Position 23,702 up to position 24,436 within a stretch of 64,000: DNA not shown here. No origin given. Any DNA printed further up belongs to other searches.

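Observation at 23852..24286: GcvH-family protein as the lead gene of the hdr operon, with no other glycine-cleavage genes nearby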

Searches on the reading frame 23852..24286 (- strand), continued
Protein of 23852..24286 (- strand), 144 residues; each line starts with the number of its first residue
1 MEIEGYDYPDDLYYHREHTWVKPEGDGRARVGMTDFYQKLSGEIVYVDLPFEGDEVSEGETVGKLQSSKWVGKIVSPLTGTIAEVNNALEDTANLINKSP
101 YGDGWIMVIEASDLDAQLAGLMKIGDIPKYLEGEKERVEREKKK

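Call 62: find_homologous_proteins(query=A2, max_evalue=1e-15)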
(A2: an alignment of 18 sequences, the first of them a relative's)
Query A2 (18 sequences) (146 aa, profile of the alignment): 7116 proteins with E <= 1e-15 among 8000 candidates; the best 120 are listed.
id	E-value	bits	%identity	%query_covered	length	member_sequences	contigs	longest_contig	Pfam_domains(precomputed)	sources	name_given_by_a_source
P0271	2.0e-57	211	46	99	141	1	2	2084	PF01597.26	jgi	jgi:glycine cleavage system H protein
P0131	2.0e-57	211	47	99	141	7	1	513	PF01597.26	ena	-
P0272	2.0e-57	211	45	99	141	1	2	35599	PF01597.26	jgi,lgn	jgi:glycine cleavage system H protein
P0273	2.1e-57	211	48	99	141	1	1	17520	PF01597.26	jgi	jgi:glycine cleavage system H protein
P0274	2.2e-57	211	45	99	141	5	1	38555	PF01597.26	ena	-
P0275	2.7e-57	210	47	99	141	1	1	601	PF01597.26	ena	-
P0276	2.8e-57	210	44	99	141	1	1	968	PF01597.26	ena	-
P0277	4.7e-57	210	47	99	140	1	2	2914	PF01597.26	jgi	jgi:glycine cleavage system H protein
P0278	4.8e-57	210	44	99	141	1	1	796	PF01597.26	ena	-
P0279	5.3e-57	209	44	99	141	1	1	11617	PF01597.26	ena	-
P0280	5.6e-57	209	44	99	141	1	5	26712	PF01597.26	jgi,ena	-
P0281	7.0e-57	209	47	99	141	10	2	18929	PF01597.26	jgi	jgi:glycine cleavage system H protein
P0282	7.5e-57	209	46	99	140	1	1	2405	PF01597.26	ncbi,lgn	-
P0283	7.8e-57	209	42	99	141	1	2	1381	PF01597.26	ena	-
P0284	8.6e-57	209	45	99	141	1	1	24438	PF01597.26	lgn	-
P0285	9.1e-57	209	44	99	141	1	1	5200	PF01597.26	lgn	-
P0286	1.1e-56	208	43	99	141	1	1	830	PF01597.26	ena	-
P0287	1.1e-56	208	44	99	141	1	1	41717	PF01597.26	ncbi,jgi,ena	-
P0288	1.3e-56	208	40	97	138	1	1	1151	PF13375.13,PF01597.26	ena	-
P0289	1.8e-56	208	45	99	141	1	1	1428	PF01597.26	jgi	jgi:glycine cleavage system H protein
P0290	1.9e-56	208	44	99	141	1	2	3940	PF01597.26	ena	-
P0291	2.0e-56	208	48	97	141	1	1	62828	PF01597.26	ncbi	ncbi:MAG: glycine cleavage system protein GcvH [Thermodesulfobacteriota bacterium]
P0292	2.0e-56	208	45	99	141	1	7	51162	PF01597.26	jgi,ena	-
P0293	2.2e-56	207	46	99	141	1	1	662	PF01597.26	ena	-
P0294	2.2e-56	207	47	99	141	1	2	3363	PF01597.26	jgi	jgi:glycine cleavage system H protein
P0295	2.4e-56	207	45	99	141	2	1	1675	PF01597.26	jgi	jgi:glycine cleavage system H protein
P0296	2.5e-56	207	46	99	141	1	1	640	PF01597.26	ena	-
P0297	3.0e-56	207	47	99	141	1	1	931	PF01597.26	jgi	-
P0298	3.0e-56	207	45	97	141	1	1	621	PF01597.26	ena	-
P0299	3.3e-56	207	41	95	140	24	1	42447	PF01597.26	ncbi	-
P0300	3.4e-56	207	43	99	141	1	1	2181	PF01597.26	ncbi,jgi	-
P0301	3.6e-56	207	47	99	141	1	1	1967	PF01597.26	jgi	-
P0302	3.6e-56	207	45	99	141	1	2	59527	PF01597.26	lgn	-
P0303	3.7e-56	207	44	99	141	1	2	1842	PF01597.26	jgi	-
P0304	3.8e-56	207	42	99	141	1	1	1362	PF01597.26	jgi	-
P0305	3.9e-56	207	47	99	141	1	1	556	PF01597.26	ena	-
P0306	4.1e-56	207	45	99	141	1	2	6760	PF01597.26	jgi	-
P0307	4.1e-56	207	45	99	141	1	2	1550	PF01597.26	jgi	jgi:glycine cleavage system H protein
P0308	4.2e-56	207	45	100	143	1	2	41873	PF01597.26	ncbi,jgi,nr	ncbi:MAG: glycine cleavage system protein H [Deltaproteobacteria bacterium]|nr:glycine cleavage syst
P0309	4.6e-56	206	44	99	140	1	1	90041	PF01597.26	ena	-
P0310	4.7e-56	206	48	97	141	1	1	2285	PF01597.26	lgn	-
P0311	4.8e-56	206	43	99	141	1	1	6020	PF01597.26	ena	-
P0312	5.0e-56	206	44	99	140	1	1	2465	PF01597.26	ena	-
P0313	5.0e-56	206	45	99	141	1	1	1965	PF01597.26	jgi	-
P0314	5.2e-56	206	45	99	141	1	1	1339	PF01597.26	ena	-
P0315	5.2e-56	206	46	99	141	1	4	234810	PF01597.26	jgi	-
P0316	5.6e-56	206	44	85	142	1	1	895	PF01597.26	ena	-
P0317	5.7e-56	206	44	99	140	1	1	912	PF01597.26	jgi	jgi:glycine cleavage system H protein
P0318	6.3e-56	206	45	85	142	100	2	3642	PF01597.26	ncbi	-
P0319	7.4e-56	206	47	85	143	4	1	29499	PF01597.26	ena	-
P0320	7.6e-56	206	45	97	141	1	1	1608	PF01597.26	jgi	jgi:glycine cleavage system H protein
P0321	8.0e-56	206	44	99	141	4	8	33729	PF01597.26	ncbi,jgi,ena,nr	ncbi:MAG: glycine cleavage system protein GcvH [Deltaproteobacteria bacterium]|nr:MAG: glycine cleav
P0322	8.0e-56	206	44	99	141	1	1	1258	PF01597.26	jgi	jgi:glycine cleavage system H protein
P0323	8.1e-56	206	45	99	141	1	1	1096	PF01597.26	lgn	-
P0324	8.2e-56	206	44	99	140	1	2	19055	PF01597.26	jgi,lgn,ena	-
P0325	8.4e-56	206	45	97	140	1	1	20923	PF01597.26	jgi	jgi:glycine cleavage system H protein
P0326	8.6e-56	206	44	99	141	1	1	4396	PF01597.26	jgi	-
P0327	9.1e-56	205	44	99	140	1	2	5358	PF01597.26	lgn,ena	-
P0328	9.3e-56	205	45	97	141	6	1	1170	PF01597.26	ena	-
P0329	9.8e-56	205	44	96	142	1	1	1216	PF01597.26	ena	-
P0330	9.9e-56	205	44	99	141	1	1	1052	PF01597.26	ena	-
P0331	1.0e-55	205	47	85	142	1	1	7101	PF01597.26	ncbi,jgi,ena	-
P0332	1.0e-55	205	44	99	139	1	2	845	PF01597.26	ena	-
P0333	1.1e-55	205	44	99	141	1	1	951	PF01597.26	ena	-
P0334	1.1e-55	205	43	85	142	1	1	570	PF01597.26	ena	-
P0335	1.2e-55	205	43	96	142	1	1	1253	PF01597.26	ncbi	-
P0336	1.3e-55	205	43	95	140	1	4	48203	PF01597.26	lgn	-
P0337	1.3e-55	205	44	97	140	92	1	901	PF01597.26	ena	-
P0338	1.4e-55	205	45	99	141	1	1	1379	PF01597.26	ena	-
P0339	1.5e-55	205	45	99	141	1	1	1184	PF01597.26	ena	-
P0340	1.5e-55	205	45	99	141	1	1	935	PF01597.26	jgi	-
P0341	1.5e-55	205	42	96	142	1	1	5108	PF01597.26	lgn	-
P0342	1.6e-55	205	43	99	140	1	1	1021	PF01597.26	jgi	-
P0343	1.6e-55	205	45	97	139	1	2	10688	PF01597.26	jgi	jgi:glycine cleavage system H protein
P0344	1.7e-55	205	45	97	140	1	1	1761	PF01597.26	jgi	jgi:glycine cleavage system H protein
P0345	1.7e-55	205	43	97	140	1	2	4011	PF01597.26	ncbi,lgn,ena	-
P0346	1.8e-55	204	46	99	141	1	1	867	PF01597.26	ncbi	-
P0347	2.0e-55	204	43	99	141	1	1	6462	PF01597.26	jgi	-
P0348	2.0e-55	204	45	97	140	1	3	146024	PF01597.26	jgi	jgi:glycine cleavage system H protein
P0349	2.1e-55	204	44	99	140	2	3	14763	PF01597.26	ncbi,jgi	jgi:glycine cleavage system H protein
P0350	2.1e-55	204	46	99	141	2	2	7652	PF01597.26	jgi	jgi:glycine cleavage system H protein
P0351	2.2e-55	204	46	97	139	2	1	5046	PF01597.26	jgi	jgi:glycine cleavage system H protein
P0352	2.2e-55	204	47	97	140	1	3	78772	PF01597.26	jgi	jgi:glycine cleavage system H protein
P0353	2.2e-55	204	47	99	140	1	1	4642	PF01597.26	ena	-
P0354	2.3e-55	204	42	98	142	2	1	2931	PF01597.26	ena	-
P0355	2.5e-55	204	41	96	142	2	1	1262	PF01597.26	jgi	jgi:glycine cleavage system H protein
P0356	2.5e-55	204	43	99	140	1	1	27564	PF01597.26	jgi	-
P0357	2.6e-55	204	40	99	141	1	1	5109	PF25984.1,PF01597.26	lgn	-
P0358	2.6e-55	204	42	97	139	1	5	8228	PF01597.26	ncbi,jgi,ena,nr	ncbi:MAG: glycine cleavage system protein GcvH [Deltaproteobacteria bacterium]|nr:glycine cleavage s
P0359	2.6e-55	204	44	96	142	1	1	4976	PF01597.26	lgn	-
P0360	2.6e-55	204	46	97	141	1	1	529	PF01597.26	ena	-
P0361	2.8e-55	204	41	96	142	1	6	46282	PF01597.26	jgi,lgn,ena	jgi:glycine cleavage system H protein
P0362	2.9e-55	204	51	96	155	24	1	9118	PF01597.26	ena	-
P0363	3.0e-55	204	45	99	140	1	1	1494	PF01597.26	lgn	-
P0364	3.0e-55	204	48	99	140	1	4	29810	PF01597.26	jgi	jgi:glycine cleavage system H protein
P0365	3.0e-55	204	42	99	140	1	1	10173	PF01597.26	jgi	-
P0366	3.0e-55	204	45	97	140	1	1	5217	PF01597.26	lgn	-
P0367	3.1e-55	204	44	90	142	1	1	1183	PF01597.26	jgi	jgi:glycine cleavage system H protein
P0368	3.1e-55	204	44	99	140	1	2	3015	PF01597.26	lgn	-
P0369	3.2e-55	204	45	97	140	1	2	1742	PF01597.26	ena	-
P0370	3.2e-55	204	43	97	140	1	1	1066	PF01597.26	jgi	jgi:glycine cleavage system H protein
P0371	3.2e-55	204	46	99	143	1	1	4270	PF01597.26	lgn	-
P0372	3.3e-55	204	44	99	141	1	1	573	PF01597.26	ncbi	-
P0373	3.4e-55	204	43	99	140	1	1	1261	PF01597.26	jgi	jgi:glycine cleavage system H protein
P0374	3.5e-55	204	44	97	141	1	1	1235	PF01597.26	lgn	-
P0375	3.5e-55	204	42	99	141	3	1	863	PF01597.26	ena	-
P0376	3.6e-55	204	45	99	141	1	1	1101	PF01597.26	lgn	-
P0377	3.7e-55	203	46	99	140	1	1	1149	PF01597.26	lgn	-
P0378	3.8e-55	203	46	97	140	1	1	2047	PF01597.26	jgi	jgi:glycine cleavage system H protein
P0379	3.8e-55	203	45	99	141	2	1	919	PF01597.26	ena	-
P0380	3.9e-55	203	45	100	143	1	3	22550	PF01597.26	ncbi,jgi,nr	ncbi:MAG: glycine cleavage system protein H [Deltaproteobacteria bacterium]|nr:glycine cleavage syst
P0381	4.0e-55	203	48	99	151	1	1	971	PF01597.26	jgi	jgi:glycine cleavage system H protein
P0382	4.0e-55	203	43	99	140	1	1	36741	PF01597.26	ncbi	-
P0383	4.0e-55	203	47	97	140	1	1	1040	PF01597.26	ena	-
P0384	4.0e-55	203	46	85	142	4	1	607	PF01597.26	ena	-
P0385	4.0e-55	203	44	99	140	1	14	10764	PF01597.26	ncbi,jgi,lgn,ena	jgi:glycine cleavage system H protein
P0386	4.1e-55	203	45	97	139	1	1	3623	PF01597.26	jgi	jgi:glycine cleavage system H protein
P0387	4.2e-55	203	45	99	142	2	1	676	PF01597.26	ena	-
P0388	4.3e-55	203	41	96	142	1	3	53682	PF01597.26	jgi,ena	-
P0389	4.4e-55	203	44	99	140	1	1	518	PF01597.26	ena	-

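Call 63: find_encoding_contigs(protein=P0315, flank=8000, max_places=2)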
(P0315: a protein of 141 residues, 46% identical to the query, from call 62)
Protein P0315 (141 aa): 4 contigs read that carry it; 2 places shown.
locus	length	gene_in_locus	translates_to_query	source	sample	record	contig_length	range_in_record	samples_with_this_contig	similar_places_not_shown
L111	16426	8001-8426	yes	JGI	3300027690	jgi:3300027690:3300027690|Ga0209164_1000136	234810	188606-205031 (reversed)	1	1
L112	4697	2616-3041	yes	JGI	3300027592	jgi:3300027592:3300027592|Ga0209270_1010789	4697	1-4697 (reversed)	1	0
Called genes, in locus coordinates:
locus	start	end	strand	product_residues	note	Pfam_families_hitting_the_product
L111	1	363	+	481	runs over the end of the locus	PF01565:FAD_binding_4, PF02913:FAD-oxidase_C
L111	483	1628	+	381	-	PF12838:Fer4_7, PF13183:Fer4_8, PF13484:Fer4_16 (weak), PF13534:Fer4_17, PF02754:CCG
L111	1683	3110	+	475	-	PF09861:Lar_N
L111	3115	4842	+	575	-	PF02085:Cytochrom_CIII (faint), PF14522:Cytochrome_C7 (faint), PF14537:Cytochrom_c3_2 (faint)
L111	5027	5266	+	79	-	-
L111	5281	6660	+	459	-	PF01565:FAD_binding_4, PF02913:FAD-oxidase_C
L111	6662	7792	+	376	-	PF13237:Fer4_10 (faint), PF12838:Fer4_7, PF13183:Fer4_8, PF13534:Fer4_17 (weak), PF02754:CCG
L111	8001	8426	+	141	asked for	PF01597:GCV_H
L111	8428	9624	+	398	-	PF00037:Fer4 (faint), PF13183:Fer4_8, PF13237:Fer4_10 (faint), PF13746:Fer4_18 (faint), PF13534:Fer4_17, PF02754:CCG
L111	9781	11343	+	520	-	PF21948:LplA-B_cat, PF01976:DUF116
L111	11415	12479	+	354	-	PF00890:FAD_binding_2 (weak), PF01134:GIDA (weak), PF01266:DAO (weak), PF03486:HI0933_like (weak), PF07992:Pyr_redox_2 (weak), PF12831:FAD_oxidored, PF13450:NAD_binding_8, PF01494:FAD_binding_3 (weak), +2 more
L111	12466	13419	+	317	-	PF04055:Radical_SAM (weak), PF06968:BATS (weak)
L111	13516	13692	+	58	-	PF05635:23S_rRNA_IVP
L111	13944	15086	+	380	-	PF04055:Radical_SAM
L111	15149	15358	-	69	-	-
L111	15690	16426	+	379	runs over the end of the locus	PF03480:DctP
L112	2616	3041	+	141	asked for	PF01597:GCV_H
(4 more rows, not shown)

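Call 64: find_encoding_contigs(protein=P0291, flank=8000, max_places=1)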
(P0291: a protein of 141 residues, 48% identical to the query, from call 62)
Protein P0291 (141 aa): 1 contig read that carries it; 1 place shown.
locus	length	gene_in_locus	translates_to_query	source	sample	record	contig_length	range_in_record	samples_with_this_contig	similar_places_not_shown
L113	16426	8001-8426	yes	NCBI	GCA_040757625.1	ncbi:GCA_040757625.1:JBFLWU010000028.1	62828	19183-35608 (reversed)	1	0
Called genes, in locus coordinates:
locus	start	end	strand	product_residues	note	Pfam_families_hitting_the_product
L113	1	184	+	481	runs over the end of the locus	PF01565:FAD_binding_4, PF02913:FAD-oxidase_C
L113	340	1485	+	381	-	PF25160:LdpA_Fe-S-bd (faint), PF12838:Fer4_7, PF13183:Fer4_8, PF13484:Fer4_16 (weak), PF13534:Fer4_17, PF02754:CCG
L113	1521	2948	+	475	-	PF09861:Lar_N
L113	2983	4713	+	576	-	PF02085:Cytochrom_CIII (faint), PF09699:Paired_CXXCH_1 (faint), PF14522:Cytochrome_C7 (faint), PF14537:Cytochrom_c3_2 (faint), PF02665:Nitrate_red_gam (weak)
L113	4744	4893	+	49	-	-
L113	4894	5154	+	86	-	-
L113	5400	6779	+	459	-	PF01565:FAD_binding_4, PF02913:FAD-oxidase_C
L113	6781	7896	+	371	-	PF13237:Fer4_10 (faint), PF13534:Fer4_17 (weak), PF12838:Fer4_7, PF13183:Fer4_8, PF02754:CCG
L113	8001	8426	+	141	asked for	PF01597:GCV_H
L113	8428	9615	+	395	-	PF00037:Fer4 (faint), PF13183:Fer4_8, PF13534:Fer4_17 (weak), PF02754:CCG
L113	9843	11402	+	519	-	PF21948:LplA-B_cat, PF01976:DUF116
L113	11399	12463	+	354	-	PF00890:FAD_binding_2 (weak), PF01266:DAO (faint), PF01494:FAD_binding_3 (faint), PF05834:Lycopene_cycl (faint), PF07992:Pyr_redox_2 (weak), PF12831:FAD_oxidored, PF13450:NAD_binding_8, PF22578:GGR_cat (weak)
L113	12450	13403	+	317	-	PF04055:Radical_SAM, PF06968:BATS (weak)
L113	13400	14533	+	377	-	PF04055:Radical_SAM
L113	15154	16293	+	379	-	PF03480:DctP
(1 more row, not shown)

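Call 65: find_encoding_contigs(protein=P0348, flank=8000, max_places=2)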
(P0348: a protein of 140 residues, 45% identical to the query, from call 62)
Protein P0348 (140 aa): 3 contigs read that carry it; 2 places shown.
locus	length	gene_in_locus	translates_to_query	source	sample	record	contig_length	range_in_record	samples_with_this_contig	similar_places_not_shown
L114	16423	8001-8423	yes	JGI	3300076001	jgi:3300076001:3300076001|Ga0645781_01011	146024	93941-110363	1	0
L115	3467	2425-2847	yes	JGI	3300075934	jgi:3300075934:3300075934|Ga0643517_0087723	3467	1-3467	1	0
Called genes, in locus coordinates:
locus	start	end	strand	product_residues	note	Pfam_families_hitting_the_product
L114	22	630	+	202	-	PF00072:Response_reg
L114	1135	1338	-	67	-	-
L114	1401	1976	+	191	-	PF02572:CobA_CobO_BtuR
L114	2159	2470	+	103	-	-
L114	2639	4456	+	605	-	PF14537:Cytochrom_c3_2 (faint), PF14522:Cytochrome_C7 (faint)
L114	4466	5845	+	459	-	PF01565:FAD_binding_4, PF02913:FAD-oxidase_C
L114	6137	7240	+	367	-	PF13237:Fer4_10 (faint), PF13534:Fer4_17 (weak), PF12838:Fer4_7, PF13183:Fer4_8, PF02754:CCG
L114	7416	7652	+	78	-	PF01541:GIY-YIG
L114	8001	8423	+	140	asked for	PF01597:GCV_H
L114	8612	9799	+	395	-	PF00037:Fer4 (faint), PF13183:Fer4_8, PF13237:Fer4_10 (weak), PF13534:Fer4_17, PF02754:CCG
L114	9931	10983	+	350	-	PF21948:LplA-B_cat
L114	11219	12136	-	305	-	PF00142:Fer4_NifH (weak), PF01656:CbiA, PF02374:ArsA_ATPase, PF10609:ParA (faint), PF13614:AAA_31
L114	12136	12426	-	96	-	PF25952:DUF7990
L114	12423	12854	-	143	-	-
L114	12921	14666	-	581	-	PF02554:CstA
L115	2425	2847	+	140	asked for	PF01597:GCV_H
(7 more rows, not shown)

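Call 71: fold_search(model_id=the predicted structure, library=pdb)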
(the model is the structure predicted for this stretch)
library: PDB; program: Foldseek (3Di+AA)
matches with E <= 10: 361; with E <= 0.001: 22
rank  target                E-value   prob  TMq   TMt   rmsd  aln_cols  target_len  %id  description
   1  1onl_A                9.1e-14  1.00  0.84  0.95   1.1       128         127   41  Crystal structure of Thermus thermophilus HB8 H-protein of the glycine cleavage system (released 2003-08-26)
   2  3hgb                  2.0e-13  1.00  0.83  0.89   1.2       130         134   37  Crystal structure of glycine cleavage system protein H from Mycobacterium tuberculosis (released 2009-05-26)
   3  3ab9                  2.0e-13  1.00  0.83  0.94   1.3       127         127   38  Crystal Structure of lipoylated E. coli H-protein (reduced form) (released 2010-04-07)
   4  3ift                  2.3e-13  1.00  0.83  0.88   1.2       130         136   37  Crystal structure of glycine cleavage system protein H from Mycobacterium tuberculosis, using X-rays from the Compact Li (released 2009-08-11)
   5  3a8j_E                6.2e-13  1.00  0.80  0.90   1.5       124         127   40  Crystal Structure of ET-EHred complex (released 2010-04-07)
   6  3klr                  1.5e-12  1.00  0.80  0.91   1.5       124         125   34  Bovine H-protein at 0.88 angstrom resolution (released 2010-06-09)
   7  3a8i_E                1.5e-12  1.00  0.81  0.90   1.5       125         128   39  Crystal Structure of ET-EHred-5-CH3-THF complex (released 2010-04-07)
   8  3a8k_E                1.9e-12  1.00  0.81  0.92   1.4       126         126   39  Crystal Structure of ETD97N-EHred complex (released 2010-04-07)
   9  3a7l                  2.1e-12  1.00  0.83  0.93   1.3       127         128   39  Crystal structure of E. coli apoH-protein (released 2010-01-19)
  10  1htp                  3.1e-12  1.00  0.84  0.92   1.5       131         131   37  REFINED STRUCTURES AT 2 ANGSTROMS AND 2.2 ANGSTROMS OF THE TWO FORMS OF THE H-PROTEIN, A LIPOAMIDE-CONTAINING PROTEIN OF (released 1995-03-31)
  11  8ugo_C                3.5e-12  1.00  0.79  0.90   1.3       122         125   34  Structure of the complex between Human LIAS and H-protein in the presence of 5'-deoxyadenosine (released 2025-07-09)
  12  3a7a_B                3.7e-12  1.00  0.82  0.92   1.4       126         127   40  Crystal structure of E. coli lipoate-protein ligase A in complex with octyl-amp and apoH-protein (released 2010-01-19)
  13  8ugo_E                4.0e-12  1.00  0.78  0.93   1.3       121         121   34  Structure of the complex between Human LIAS and H-protein in the presence of 5'-deoxyadenosine (released 2025-07-09)
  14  9c19_D                4.2e-12  1.00  0.79  0.91   1.3       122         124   34  Structure of human LIAS (released 2025-07-09)
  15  9c19_E                4.2e-12  1.00  0.79  0.90   1.2       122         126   34  Structure of human LIAS (released 2025-07-09)
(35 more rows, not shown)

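Call 75: search_protein_families(library=pfam, max_evalue=0.001, proteins=[L111:8428-9624:+, L111:9781-11343:+, L111:11415-12479:+, L111:12466-13419:+, L111:13944-15086:+, L111:1683-3110:+])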
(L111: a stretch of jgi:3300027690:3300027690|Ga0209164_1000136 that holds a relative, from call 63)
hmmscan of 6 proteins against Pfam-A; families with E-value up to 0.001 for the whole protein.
L111:8428-9624:+ (398 aa): 9 families
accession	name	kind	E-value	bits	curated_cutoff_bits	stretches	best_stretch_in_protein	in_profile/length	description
PF02754.22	CCG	-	4e-36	123.4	20.6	2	282-369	1-84/85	Cysteine-rich domain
PF13183.11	Fer4_8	-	6.8e-12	46.2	27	1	13-96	1-68/68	4Fe-4S dicluster domain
PF13534.11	Fer4_17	-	5.5e-08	33.7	22.2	1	16-96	1-60/61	4Fe-4S dicluster domain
PF13237.11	Fer4_10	-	5.3e-07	29.9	25.5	1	81-106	8-22/53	4Fe-4S dicluster domain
PF00037.32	Fer4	-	3.2e-06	27.2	21.1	1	81-96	7-22/24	4Fe-4S binding domain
PF13746.11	Fer4_18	-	9.5e-06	26.2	27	0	78-100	57-79/114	4Fe-4S dicluster domain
PF12838.12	Fer4_7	-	3.8e-05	24.5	27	1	17-96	2-52/52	4Fe-4S dicluster domain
PF13187.11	Fer4_9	-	4e-05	24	27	1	16-95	1-50/52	4Fe-4S dicluster domain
PF12797.12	Fer4_2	-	5.9e-05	23.2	24.5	0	81-94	9-22/22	4Fe-4S binding domain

L111:9781-11343:+ (520 aa): 2 families
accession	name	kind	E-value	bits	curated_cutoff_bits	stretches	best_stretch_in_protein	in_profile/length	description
PF21948.1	LplA-B_cat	-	3.5e-49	167.9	27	1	14-216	2-199/200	Lipoyl protein ligase A/B catalytic domain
PF01976.22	DUF116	-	6.4e-09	35.9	25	1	381-488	36-143/155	Protein of unknown function DUF116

L111:11415-12479:+ (354 aa): 11 families
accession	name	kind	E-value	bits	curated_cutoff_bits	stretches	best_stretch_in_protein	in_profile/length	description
PF01494.25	FAD_binding_3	-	6.4e-12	45.8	22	1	82-314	88-341/349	FAD binding domain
PF12831.13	FAD_oxidored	-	1.3e-09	38.4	27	1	7-41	1-35/416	FAD dependent oxidoreductase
PF01266.30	DAO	-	1.9e-08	34.7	27.9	1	7-40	1-34/353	FAD dependent oxidoreductase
PF13450.12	NAD_binding_8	-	4.2e-08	33.8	21.9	1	10-49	1-40/68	NAD(P)-binding Rossmann-like domain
PF22578.2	GGR_cat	-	7e-07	29.5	27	1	175-231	15-73/88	Geranylgeranyl reductase catalytic domain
PF05834.18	Lycopene_cycl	-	9e-07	28.7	23.4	0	7-147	1-140/380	Lycopene cyclase protein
PF00890.30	FAD_binding_2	-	1e-06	28.7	20.4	1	7-44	1-38/414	FAD binding domain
PF07992.20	Pyr_redox_2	-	3.2e-06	27.2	26.1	1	6-40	1-36/291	Pyridine nucleotide-disulphide oxidoreductase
PF03486.20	HI0933_like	-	5.8e-06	26.4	50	1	7-41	2-36/244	HI0933-like protein Rossmann domain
PF01134.28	GIDA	-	1.1e-05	25.2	22.1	1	7-36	1-30/391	Glucose inhibited division protein A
PF01946.23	Thi4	-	2.5e-05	24.1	26.2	1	4-40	16-53/235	Thi4 family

L111:12466-13419:+ (317 aa): 2 families
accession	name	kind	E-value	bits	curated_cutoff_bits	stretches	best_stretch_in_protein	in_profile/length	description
PF04055.27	Radical_SAM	-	3.9e-07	30.8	29.5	1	46-182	3-143/166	Radical SAM superfamily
PF06968.18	BATS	-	2.9e-06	27.8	22.2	1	218-315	4-87/88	Biotin and Thiamin Synthesis associated domain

L111:13944-15086:+ (380 aa): 1 family
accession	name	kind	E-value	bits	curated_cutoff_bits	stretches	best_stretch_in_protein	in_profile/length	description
PF04055.27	Radical_SAM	-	1.2e-09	39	29.5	1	74-244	4-163/166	Radical SAM superfamily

L111:1683-3110:+ (475 aa): 1 family
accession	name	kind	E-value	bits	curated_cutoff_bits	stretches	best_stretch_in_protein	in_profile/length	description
PF09861.14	Lar_N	-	1.3e-50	171.9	23.3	1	25-233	2-202/204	Lactate racemase N-terminal domain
